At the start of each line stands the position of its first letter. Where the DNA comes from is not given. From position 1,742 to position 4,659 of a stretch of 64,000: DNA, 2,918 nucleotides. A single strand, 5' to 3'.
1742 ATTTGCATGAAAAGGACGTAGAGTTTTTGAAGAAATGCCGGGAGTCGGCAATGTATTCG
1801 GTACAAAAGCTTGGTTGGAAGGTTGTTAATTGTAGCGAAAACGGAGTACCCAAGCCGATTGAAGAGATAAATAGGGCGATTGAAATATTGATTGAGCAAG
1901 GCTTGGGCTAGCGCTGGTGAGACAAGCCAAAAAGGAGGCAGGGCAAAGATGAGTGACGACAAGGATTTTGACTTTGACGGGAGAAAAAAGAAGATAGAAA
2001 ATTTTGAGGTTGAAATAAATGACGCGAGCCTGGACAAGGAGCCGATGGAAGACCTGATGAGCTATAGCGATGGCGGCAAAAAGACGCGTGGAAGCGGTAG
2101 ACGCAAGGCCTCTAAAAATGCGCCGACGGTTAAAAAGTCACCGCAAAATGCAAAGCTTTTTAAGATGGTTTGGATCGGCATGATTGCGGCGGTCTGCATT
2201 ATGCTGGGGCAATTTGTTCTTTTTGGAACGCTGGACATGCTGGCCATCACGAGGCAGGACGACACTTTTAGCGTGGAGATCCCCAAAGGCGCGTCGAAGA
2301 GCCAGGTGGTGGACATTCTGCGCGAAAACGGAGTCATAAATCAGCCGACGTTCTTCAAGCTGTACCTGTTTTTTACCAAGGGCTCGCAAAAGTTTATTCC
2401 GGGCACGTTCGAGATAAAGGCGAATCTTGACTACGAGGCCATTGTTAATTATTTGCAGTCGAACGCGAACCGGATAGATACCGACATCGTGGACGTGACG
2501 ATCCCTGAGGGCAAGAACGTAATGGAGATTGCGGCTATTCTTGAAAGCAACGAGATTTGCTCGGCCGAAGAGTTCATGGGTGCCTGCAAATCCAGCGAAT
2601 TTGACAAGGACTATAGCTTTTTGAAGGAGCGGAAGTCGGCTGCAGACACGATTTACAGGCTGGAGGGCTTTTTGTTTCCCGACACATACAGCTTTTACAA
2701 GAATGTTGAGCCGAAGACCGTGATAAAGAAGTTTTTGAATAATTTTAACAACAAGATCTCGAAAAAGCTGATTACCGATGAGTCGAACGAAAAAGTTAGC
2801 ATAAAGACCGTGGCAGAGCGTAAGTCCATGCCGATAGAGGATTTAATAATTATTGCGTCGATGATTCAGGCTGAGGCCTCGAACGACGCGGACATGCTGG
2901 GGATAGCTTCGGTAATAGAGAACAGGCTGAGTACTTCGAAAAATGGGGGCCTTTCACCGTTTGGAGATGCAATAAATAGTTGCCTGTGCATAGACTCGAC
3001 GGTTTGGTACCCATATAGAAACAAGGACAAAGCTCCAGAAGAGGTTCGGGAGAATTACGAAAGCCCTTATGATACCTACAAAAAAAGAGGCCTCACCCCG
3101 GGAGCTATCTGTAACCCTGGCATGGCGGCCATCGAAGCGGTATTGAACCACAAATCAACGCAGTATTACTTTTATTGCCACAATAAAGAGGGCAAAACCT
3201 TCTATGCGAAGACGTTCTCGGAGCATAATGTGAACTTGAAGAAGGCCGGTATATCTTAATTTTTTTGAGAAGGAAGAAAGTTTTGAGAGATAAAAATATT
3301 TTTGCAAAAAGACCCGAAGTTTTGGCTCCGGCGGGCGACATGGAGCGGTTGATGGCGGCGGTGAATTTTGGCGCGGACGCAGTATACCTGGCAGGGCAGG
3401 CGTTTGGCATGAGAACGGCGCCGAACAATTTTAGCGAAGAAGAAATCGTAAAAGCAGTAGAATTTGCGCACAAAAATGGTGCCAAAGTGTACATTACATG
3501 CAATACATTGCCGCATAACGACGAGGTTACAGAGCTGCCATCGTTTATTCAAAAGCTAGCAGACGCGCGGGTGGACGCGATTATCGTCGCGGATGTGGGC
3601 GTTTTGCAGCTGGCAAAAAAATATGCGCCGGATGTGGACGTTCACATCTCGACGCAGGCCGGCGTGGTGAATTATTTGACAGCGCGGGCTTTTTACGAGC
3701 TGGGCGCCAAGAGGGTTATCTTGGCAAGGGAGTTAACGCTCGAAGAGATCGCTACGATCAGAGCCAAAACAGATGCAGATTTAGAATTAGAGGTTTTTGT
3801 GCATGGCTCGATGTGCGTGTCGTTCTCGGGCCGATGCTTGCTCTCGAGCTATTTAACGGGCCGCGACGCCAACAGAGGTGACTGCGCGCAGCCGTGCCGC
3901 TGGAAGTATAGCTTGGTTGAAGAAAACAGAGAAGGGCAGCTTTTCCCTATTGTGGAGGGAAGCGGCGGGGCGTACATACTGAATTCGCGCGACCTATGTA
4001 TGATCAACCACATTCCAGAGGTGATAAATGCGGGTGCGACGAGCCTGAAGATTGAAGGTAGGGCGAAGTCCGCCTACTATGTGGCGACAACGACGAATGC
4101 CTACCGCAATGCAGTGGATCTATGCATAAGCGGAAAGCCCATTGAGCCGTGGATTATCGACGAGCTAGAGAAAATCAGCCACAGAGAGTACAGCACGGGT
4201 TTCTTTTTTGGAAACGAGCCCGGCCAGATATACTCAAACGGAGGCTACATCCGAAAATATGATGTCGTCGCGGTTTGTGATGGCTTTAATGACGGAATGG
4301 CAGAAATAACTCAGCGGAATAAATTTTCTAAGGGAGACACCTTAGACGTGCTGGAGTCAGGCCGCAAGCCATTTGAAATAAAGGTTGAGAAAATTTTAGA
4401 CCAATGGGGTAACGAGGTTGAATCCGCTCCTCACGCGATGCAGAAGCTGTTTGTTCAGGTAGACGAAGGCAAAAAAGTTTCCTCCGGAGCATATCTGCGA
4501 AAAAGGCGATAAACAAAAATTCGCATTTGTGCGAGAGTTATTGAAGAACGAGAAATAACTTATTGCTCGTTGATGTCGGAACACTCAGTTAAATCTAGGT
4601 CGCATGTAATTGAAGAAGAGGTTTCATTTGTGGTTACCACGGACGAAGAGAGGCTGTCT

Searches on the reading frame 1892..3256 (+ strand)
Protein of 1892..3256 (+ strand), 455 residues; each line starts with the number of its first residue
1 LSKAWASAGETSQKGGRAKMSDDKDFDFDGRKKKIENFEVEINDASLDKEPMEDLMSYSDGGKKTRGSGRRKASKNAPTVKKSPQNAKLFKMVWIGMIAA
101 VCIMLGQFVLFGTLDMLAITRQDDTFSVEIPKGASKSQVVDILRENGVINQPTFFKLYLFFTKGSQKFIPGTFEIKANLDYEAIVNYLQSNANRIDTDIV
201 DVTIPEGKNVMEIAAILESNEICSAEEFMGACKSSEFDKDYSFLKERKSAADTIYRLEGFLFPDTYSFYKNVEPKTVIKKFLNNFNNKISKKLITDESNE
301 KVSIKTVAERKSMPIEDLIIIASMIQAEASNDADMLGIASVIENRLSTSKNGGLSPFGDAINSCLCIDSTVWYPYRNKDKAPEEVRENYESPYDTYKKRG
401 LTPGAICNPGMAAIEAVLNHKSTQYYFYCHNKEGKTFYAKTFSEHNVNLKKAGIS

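Call 38: search_protein_families(library=pfam, proteins=[window:1892-3256:+], max_evalue=0.00001)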
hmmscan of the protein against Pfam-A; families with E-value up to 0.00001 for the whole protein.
window:1892-3256:+ (455 aa): 1 family
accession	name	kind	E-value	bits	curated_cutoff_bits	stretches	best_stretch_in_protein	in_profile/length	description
PF02618.21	YceG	-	8.7e-72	242.3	32.4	1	128-451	1-275/275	YceG-like family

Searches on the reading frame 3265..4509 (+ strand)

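Call 38: search_protein_families(library=pfam, proteins=[window:3265-4509:+], max_evalue=0.00001)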
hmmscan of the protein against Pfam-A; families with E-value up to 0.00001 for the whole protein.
window:3265-4509:+ (415 aa): 2 families
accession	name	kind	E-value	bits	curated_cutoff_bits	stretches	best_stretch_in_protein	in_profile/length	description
PF01136.24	Peptidase_U32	-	3e-94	315.1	22.4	1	90-318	3-231/233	Peptidase family U32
PF16325.11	Peptidase_U32_C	-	2e-23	82.8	28.2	1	330-412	1-83/83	Peptidase family U32 C-terminal domain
